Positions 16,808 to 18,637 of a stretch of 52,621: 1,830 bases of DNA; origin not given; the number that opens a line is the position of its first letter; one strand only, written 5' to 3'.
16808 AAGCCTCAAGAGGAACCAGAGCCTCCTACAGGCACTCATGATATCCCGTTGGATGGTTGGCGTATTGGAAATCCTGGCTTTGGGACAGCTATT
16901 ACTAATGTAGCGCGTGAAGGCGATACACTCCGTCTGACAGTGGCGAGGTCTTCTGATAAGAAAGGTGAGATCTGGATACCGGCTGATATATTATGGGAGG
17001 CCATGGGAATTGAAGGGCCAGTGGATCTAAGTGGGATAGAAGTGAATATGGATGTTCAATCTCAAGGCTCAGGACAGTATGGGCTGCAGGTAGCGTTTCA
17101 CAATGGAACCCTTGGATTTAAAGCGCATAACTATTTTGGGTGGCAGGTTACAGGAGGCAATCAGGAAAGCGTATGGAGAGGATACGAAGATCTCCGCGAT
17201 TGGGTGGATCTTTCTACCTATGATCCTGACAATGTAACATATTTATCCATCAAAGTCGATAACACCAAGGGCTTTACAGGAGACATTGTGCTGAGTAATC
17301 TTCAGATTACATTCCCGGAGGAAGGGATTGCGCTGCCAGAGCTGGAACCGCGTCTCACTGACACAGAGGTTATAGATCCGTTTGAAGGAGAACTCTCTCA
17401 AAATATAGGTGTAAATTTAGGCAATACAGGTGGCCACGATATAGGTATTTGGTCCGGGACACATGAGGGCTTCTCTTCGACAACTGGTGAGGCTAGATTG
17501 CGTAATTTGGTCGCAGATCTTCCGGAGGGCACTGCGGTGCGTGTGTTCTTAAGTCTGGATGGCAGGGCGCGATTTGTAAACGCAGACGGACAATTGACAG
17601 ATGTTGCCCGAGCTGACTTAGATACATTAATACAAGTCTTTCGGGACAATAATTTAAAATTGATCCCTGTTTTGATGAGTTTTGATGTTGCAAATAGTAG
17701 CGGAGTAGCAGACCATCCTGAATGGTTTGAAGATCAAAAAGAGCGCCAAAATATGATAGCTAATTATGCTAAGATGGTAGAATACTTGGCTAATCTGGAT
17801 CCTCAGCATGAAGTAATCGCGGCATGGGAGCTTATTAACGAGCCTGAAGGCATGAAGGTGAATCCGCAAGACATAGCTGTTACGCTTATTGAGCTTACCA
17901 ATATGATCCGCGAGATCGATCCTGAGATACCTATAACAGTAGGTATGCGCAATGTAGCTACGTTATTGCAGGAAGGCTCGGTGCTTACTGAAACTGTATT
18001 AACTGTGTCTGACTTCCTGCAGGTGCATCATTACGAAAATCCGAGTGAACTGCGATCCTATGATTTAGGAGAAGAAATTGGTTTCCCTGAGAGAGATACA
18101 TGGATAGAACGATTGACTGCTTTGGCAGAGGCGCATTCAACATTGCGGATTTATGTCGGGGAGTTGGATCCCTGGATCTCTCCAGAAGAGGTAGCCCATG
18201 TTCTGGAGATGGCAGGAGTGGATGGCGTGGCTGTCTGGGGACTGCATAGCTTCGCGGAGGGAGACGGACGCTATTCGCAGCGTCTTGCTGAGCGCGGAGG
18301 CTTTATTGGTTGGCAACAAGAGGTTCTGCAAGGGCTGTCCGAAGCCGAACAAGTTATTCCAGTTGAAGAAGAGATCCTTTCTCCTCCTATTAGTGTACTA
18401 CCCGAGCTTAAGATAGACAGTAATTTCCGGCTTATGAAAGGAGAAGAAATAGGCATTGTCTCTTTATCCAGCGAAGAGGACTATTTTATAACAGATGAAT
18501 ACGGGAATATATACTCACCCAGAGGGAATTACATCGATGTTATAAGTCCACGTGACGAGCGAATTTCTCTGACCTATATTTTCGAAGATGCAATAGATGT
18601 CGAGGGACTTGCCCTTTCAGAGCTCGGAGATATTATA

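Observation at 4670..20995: Three GH5-like catalytic barrels with intact acid/base and nucleophile glutamates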

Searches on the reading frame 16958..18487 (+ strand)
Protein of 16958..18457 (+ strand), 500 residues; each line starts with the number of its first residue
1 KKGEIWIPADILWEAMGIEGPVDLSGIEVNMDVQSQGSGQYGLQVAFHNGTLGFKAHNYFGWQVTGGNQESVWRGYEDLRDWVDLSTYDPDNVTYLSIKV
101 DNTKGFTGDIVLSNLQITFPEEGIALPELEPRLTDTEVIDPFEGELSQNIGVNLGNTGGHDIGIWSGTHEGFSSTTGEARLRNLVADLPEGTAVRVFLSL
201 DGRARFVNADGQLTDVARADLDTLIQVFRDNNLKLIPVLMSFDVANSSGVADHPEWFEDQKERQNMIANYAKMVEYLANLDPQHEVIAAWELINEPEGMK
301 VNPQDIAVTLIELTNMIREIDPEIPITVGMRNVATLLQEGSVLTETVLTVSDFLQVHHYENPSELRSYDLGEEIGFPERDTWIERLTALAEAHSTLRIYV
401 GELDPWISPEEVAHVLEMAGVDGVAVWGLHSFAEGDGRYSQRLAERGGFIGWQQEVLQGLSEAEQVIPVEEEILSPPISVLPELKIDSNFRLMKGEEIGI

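Call 8: search_protein_families(library=pfam, proteins=[window:17165-18487:+], max_evalue=10)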
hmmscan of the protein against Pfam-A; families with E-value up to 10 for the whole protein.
window:17165-18487:+ (441 aa): 1 family
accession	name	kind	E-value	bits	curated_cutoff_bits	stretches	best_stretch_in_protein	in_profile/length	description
PF00150.24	Cellulase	-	0.00023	21.2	23.5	1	125-266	38-172/272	Cellulase (glycosyl hydrolase family 5)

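Call 10: search_solved_structures(query=window:17165-18487:+, max_evalue=10)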
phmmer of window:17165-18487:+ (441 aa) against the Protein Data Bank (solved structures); distinct sequences matched with E-value up to 10: 17.
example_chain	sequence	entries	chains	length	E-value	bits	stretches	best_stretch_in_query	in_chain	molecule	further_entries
2x4j_A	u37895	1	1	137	0.021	17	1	76-157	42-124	HYPOTHETICAL PROTEIN ORF137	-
7kgy_A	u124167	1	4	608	0.029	16.5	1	171-254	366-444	Beta-glucuronidase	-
4oou_B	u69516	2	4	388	0.054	15.6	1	140-230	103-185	Beta-1,4-mannanase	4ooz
6u7j_A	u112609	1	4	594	0.065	15.3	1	188-264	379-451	Beta-glucuronidase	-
5c70_A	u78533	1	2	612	0.11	14.6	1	171-267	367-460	Glucuronidase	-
5c71_A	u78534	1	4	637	0.15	14.2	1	171-267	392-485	Glucuronidase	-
3vup_A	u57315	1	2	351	0.25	13.4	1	150-235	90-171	Beta-1,4-mannanase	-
8d89_A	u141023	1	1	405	0.4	12.8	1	150-264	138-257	Glycoside Hydrolase Family 5 Endo-mannanase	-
2e42_A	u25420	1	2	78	0.63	12.1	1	181-251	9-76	CCAAT/enhancer-binding protein beta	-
6mg3_A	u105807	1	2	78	0.65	12.1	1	184-252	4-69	CCAAT/enhancer-binding protein beta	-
5bx9_A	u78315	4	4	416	0.81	11.8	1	206-262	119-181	PslG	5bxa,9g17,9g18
4zn2_A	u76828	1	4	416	0.81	11.8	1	206-262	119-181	PslG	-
6ed2_A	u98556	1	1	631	0.83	11.7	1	186-254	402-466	Glycosyl hydrolase family 2, TIM barrel domain protein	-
3ziz_A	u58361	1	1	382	1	11.4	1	153-261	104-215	GH5 ENDO-BETA-1,4-MANNANASE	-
1hjb_A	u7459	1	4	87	1.2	11.2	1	181-252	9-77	CCAAT/ENHANCER BINDING PROTEIN BETA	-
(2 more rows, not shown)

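Call 14: find_homologous_proteins(query=window:17165-18487:+, max_evalue=0.001)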
Query window:17165-18487:+: 8000 candidates shared short words with the query, none scored E <= 0.001.

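Call 29: search_protein_families(library=pfam, proteins=[window:16958-18457:+], max_evalue=0.1)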
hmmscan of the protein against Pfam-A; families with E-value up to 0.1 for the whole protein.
window:16958-18457:+ (500 aa): 0 families
